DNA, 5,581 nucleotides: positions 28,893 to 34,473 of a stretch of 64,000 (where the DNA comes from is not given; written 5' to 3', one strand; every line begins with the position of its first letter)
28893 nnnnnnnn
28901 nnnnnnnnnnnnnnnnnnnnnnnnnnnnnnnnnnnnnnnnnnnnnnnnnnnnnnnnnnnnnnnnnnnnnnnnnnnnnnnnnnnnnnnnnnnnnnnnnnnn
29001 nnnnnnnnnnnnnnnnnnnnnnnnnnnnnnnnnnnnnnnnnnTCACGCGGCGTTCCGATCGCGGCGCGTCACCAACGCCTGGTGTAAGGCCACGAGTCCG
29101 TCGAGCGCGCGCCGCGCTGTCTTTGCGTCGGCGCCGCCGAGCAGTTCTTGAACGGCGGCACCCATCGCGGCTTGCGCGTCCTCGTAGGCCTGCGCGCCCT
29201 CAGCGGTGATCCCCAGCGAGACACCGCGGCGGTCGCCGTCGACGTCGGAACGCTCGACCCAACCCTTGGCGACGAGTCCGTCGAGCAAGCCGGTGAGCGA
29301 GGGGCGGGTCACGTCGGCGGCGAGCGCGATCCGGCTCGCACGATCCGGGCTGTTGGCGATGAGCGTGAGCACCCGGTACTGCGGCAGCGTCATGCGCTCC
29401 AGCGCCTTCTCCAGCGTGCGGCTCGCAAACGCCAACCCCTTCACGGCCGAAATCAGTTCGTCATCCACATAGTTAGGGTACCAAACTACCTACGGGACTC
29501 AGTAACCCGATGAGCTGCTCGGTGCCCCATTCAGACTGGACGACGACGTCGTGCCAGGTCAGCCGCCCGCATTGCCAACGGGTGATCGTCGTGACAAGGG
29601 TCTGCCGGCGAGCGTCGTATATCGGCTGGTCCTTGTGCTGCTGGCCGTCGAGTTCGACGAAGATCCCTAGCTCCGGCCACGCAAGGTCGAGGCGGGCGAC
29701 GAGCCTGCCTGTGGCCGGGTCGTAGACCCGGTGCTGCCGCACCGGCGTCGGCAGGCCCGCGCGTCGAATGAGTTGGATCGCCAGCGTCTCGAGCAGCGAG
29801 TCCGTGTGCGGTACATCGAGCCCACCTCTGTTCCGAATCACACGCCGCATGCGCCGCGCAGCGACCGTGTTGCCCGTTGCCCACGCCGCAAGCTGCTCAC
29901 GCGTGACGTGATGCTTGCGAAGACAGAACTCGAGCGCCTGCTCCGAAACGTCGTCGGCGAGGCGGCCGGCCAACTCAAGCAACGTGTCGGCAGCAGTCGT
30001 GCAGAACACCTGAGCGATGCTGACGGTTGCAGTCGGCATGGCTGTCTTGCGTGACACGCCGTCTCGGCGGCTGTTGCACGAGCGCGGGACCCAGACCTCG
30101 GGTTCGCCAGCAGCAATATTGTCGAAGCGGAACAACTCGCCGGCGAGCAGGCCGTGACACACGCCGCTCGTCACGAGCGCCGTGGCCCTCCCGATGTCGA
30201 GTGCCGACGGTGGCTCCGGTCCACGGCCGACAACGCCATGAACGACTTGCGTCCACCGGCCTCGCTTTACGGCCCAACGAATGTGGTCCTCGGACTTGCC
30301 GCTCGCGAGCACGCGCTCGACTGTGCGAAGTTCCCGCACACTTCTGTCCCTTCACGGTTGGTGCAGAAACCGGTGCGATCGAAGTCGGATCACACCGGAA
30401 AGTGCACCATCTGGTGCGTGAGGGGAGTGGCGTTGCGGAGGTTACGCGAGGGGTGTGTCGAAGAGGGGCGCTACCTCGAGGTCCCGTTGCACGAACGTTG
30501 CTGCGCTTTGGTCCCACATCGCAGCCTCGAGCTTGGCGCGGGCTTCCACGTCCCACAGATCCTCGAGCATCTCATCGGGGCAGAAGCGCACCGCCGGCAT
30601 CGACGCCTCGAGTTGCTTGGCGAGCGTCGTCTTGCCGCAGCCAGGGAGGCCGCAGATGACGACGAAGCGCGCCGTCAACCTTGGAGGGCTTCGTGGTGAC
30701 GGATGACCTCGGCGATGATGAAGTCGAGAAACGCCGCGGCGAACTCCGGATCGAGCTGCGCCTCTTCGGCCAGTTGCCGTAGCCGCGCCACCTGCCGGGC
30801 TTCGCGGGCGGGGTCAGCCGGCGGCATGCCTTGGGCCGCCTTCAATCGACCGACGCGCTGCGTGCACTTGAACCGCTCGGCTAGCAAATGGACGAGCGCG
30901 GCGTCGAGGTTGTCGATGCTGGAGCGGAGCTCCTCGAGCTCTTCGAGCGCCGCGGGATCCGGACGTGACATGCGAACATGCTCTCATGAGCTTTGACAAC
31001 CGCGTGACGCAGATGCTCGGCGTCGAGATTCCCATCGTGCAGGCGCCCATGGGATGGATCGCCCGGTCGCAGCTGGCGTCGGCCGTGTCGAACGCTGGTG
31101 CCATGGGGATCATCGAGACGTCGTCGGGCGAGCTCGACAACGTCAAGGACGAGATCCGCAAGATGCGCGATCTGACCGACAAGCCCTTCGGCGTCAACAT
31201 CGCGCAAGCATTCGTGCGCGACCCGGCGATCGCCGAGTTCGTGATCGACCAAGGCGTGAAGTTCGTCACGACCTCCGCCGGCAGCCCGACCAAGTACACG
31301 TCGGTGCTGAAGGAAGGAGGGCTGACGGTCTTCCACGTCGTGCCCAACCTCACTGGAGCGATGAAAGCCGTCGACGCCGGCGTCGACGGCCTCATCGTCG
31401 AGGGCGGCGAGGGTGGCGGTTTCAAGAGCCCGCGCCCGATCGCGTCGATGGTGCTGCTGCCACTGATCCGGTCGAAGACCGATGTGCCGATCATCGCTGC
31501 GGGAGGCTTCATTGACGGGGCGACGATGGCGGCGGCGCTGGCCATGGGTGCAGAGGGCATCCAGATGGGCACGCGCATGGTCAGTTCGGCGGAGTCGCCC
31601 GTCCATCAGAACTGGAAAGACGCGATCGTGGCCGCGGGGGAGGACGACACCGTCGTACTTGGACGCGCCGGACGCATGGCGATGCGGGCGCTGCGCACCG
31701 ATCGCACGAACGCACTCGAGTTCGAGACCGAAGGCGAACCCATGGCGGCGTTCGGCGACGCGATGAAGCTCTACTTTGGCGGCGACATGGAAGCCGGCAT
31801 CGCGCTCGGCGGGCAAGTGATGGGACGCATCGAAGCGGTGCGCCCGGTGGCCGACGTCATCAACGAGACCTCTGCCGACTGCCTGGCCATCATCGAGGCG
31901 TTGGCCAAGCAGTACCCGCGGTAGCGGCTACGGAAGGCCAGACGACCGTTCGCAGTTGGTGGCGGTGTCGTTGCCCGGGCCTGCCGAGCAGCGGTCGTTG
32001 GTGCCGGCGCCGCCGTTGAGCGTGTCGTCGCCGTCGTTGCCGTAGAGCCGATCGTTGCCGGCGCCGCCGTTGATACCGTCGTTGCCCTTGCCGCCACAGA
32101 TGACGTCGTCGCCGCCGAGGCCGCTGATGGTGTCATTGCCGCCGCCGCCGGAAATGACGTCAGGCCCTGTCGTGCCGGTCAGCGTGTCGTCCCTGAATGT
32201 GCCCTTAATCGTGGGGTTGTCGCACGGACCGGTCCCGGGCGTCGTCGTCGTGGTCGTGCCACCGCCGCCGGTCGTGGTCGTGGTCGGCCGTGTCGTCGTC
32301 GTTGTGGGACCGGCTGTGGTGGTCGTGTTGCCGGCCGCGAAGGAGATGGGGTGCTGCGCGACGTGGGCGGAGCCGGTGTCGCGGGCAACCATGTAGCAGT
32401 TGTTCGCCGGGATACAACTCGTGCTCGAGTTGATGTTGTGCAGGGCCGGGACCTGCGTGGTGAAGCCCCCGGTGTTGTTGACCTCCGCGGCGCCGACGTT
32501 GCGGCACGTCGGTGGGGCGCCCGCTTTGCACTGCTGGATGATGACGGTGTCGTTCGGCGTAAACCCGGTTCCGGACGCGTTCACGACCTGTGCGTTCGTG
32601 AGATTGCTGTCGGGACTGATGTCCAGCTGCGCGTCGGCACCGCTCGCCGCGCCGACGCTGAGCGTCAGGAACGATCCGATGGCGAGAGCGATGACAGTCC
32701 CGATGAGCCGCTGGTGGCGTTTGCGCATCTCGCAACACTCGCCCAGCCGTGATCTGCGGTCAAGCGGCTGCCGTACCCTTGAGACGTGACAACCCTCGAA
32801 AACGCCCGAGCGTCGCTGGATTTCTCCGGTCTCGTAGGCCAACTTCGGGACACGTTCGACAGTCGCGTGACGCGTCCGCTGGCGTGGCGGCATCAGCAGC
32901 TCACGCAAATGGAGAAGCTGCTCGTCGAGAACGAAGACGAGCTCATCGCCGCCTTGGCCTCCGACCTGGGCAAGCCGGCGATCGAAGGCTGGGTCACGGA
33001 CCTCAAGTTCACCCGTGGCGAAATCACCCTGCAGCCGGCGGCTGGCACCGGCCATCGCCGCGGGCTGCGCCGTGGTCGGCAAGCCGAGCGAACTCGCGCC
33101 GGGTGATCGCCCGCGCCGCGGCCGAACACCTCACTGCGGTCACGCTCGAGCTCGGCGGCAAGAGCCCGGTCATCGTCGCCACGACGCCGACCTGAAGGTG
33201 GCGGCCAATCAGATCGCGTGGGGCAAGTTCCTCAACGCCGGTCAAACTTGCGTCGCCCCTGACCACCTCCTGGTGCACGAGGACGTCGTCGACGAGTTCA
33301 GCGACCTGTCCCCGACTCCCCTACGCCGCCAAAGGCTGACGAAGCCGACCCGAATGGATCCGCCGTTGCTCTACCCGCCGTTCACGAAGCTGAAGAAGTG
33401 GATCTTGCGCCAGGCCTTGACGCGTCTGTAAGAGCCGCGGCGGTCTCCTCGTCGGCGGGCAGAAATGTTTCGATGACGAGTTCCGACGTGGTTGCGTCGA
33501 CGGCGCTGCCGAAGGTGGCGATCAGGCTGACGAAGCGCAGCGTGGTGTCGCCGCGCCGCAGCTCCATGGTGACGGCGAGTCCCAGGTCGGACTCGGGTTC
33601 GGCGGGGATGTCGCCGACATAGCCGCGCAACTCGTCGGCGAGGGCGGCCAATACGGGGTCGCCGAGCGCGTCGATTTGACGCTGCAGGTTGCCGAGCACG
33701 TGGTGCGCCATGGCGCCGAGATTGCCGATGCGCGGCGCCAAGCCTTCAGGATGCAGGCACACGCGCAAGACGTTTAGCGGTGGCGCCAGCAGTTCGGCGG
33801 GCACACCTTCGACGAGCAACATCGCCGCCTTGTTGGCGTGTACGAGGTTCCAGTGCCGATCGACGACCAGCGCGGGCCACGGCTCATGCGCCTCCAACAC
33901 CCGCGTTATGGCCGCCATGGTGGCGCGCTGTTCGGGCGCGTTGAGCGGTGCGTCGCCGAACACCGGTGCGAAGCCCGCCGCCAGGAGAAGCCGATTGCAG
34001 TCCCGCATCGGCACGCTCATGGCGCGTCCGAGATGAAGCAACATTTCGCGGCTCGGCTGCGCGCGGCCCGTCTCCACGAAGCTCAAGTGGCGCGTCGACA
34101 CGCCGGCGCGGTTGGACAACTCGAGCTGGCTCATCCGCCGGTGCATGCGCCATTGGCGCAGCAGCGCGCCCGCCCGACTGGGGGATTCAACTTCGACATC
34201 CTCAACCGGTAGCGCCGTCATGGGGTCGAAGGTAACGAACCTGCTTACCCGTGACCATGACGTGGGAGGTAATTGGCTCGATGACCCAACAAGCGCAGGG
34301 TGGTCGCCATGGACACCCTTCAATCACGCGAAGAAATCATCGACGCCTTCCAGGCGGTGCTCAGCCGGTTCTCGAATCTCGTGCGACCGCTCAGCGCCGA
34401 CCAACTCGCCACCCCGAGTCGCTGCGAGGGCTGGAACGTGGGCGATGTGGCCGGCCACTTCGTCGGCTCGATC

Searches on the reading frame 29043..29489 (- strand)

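Call 33: search_protein_families(library=pfam, proteins=[window:29043-29489:-], max_evalue=0.0001)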
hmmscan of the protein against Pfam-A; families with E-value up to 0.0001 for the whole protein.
window:29043-29489:- (148 aa): 3 families
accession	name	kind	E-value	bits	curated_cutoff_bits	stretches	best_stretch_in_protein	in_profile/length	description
PF12802.13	MarR_2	-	4.3e-12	46.5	27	1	33-88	3-60/61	MarR family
PF01047.28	MarR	-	3.8e-10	40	24.6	1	33-90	1-59/59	MarR family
PF25213.1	HVO_A0261_N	-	5.4e-05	23.4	35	0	38-82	14-58/86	HVO_A0261 N-terminal domain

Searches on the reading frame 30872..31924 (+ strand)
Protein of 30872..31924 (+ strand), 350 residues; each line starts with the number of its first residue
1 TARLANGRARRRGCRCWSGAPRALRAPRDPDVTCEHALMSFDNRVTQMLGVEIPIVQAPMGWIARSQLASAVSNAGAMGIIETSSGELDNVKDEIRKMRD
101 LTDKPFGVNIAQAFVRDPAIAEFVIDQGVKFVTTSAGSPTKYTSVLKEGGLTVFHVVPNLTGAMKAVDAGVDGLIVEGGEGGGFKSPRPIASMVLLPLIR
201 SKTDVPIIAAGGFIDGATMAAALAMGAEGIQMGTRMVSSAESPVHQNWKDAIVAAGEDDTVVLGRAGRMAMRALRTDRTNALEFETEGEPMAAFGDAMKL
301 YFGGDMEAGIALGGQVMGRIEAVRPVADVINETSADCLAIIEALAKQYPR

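Call 33: search_protein_families(library=pfam, proteins=[window:30872-31924:+], max_evalue=0.0001)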
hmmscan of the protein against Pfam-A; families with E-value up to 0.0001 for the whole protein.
window:30872-31924:+ (350 aa): 3 families
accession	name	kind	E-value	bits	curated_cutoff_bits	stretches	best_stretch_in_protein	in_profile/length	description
PF03060.21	NMO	-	2.5e-55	188.6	28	2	123-332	108-327/331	Nitronate monooxygenase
PF00478.31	IMPDH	-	2.3e-11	43.8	25.6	1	38-272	20-270/345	IMP dehydrogenase / GMP reductase domain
PF01070.24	FMN_dh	-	2.4e-06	27.3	24.9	1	162-239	231-308/350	FMN-dependent dehydrogenase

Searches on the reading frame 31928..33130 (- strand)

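Call 35: search_protein_families(library=pfam, proteins=[window:31928-33130:-], max_evalue=0.0001)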
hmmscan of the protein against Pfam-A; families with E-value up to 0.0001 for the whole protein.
window:31928-33130:- (400 aa): 2 families
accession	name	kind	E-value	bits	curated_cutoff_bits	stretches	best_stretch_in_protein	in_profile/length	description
PF00353.25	HemolysinCabind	-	3.9e-23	81.5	23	4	310-344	2-36/36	RTX calcium-binding nonapeptide repeat (4 copies)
PF00960.24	Neocarzinostat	-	3.1e-06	27.6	25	1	170-271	2-105/110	Neocarzinostatin family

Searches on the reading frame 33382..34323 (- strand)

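Call 35: search_protein_families(library=pfam, proteins=[window:33382-34323:-], max_evalue=0.0001)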
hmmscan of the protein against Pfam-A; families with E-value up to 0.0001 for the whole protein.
window:33382-34323:- (313 aa): 3 families
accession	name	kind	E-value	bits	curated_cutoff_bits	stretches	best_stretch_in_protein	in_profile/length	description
PF17765.7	MLTR_LBD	-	2.6e-25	89.9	26.3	1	138-299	4-166/168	MmyB-like transcription regulator ligand binding domain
PF13560.12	HTH_31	-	9.3e-08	32.7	27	1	52-103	3-55/64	Helix-turn-helix domain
PF01381.28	HTH_3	-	2e-07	31.4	23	1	55-106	1-52/55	Helix-turn-helix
